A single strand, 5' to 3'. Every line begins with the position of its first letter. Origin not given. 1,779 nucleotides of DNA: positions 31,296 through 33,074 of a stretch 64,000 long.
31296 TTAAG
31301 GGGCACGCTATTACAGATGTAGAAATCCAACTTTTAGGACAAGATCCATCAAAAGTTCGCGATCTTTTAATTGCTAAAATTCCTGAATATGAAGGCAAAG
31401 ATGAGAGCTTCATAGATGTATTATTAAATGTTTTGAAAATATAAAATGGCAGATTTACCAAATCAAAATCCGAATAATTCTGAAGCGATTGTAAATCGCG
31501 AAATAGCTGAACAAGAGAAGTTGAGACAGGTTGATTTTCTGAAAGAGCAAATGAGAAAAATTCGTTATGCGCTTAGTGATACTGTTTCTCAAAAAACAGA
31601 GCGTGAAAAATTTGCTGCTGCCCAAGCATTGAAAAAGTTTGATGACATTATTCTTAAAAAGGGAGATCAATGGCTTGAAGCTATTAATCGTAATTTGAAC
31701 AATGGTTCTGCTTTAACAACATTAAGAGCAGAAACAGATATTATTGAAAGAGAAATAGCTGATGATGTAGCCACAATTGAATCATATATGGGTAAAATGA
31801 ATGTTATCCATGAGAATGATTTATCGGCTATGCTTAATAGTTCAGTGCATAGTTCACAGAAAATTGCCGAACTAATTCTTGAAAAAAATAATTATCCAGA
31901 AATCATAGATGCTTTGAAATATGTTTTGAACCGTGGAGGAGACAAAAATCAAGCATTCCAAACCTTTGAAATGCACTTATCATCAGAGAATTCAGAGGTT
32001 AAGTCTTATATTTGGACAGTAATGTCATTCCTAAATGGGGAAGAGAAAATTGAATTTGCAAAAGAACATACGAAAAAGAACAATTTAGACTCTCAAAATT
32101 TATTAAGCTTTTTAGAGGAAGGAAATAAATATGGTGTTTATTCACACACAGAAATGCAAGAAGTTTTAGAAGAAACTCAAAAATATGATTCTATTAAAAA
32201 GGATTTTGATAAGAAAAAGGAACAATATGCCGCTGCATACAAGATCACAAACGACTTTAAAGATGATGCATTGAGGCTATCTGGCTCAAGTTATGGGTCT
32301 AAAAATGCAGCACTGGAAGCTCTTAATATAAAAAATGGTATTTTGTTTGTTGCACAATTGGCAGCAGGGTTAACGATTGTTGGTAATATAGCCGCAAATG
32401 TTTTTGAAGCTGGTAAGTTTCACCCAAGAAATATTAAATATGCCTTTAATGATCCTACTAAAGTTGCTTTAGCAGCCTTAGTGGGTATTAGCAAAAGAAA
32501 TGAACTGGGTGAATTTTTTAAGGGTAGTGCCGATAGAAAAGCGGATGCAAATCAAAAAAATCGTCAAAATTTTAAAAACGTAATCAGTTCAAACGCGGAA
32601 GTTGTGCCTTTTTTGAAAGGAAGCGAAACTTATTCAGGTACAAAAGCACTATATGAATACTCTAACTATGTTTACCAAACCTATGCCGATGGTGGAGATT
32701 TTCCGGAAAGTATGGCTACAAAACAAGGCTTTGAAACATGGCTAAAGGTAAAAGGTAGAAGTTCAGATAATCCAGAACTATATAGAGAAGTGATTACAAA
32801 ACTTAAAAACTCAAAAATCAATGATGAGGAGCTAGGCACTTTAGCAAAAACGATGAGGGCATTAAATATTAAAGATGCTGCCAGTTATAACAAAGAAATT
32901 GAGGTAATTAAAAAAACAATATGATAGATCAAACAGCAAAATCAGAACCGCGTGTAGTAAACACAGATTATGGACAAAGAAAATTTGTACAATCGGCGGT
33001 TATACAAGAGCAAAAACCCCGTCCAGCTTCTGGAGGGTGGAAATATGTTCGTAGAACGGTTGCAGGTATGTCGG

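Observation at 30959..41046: About 10-kb six-gene operon of entirely unrecognisable proteins with membrane components in a core-genome context (candidate novel envelope system A)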

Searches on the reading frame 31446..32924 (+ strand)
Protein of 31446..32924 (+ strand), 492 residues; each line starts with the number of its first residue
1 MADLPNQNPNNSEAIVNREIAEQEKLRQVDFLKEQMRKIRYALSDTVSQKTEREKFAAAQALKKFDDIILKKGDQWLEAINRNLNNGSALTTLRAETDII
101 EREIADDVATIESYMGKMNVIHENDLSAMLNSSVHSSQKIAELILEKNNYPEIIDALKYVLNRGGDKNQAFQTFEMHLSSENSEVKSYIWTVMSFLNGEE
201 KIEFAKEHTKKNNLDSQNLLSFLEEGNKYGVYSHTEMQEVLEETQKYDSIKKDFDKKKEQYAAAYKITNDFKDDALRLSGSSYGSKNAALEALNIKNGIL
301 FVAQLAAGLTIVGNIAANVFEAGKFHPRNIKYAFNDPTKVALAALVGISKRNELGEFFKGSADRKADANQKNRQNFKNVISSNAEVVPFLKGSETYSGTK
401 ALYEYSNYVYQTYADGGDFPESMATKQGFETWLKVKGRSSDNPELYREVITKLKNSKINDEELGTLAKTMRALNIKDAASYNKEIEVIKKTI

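Call 3: search_protein_families(library=pfam, proteins=[window:31446-32924:+], max_evalue=1)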
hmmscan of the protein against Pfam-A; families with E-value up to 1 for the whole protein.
window:31446-32924:+ (492 aa): 0 families

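Call 4: search_protein_families(library=ncbifam, proteins=[window:31446-32924:+], max_evalue=1)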
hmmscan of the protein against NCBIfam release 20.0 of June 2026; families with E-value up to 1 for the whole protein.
window:31446-32924:+ (492 aa): 0 families

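Call 9: search_protein_families(library=phrogs, proteins=[window:31446-32924:+], max_evalue=0.1)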
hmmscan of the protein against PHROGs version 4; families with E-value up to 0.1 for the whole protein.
window:31446-32924:+ (492 aa): 0 families

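Call 70: search_protein_families(library=pfam, alignment_id=A7, max_evalue=0.01)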
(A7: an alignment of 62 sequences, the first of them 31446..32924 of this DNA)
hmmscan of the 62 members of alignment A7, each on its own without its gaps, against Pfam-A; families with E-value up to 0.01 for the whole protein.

A. member 1, window:31446-32924:+ (492 aa): 0 families

B. families by the number of members that match (of 62 scanned): 15 families
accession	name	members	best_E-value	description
PF04607.23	RelA_SpoT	4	8.7e-05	Region found in RelA / SpoT proteins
PF00006.31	ATP-synt_ab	1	2.7e-74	ATP synthase alpha/beta family, nucleotide-binding domain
PF02874.29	ATP-synt_ab_N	1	2.8e-19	ATP synthase alpha/beta family, beta-barrel domain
PF22919.1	ATP-synt_VA_C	1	1.5e-16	C-terminal domain of V and A type ATP synthase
PF01609.27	DDE_Tnp_1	1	7.3e-15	Transposase DDE domain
PF19795.4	DUF6279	1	0.0019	Family of unknown function (DUF6279)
PF02948.20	Amelogenin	1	0.002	Amelogenin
PF13068.11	DUF3932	1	0.0021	Protein of unknown function (DUF3932)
PF18269.6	T3SS_ATPase_C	1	0.0022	T3SS EscN ATPase C-terminal domain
PF11338.13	DUF3140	1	0.0052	Protein of unknown function (DUF3140)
PF10673.14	DUF2487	1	0.0056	Protein of unknown function (DUF2487)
PF07996.16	T4SS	1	0.006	Type IV secretion system proteins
PF13191.12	AAA_16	1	0.0075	AAA ATPase domain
PF25590.1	DUF7936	1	0.0086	Domain of unknown function (DUF7936)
PF03193.22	RsgA_GTPase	1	0.0087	RsgA GTPase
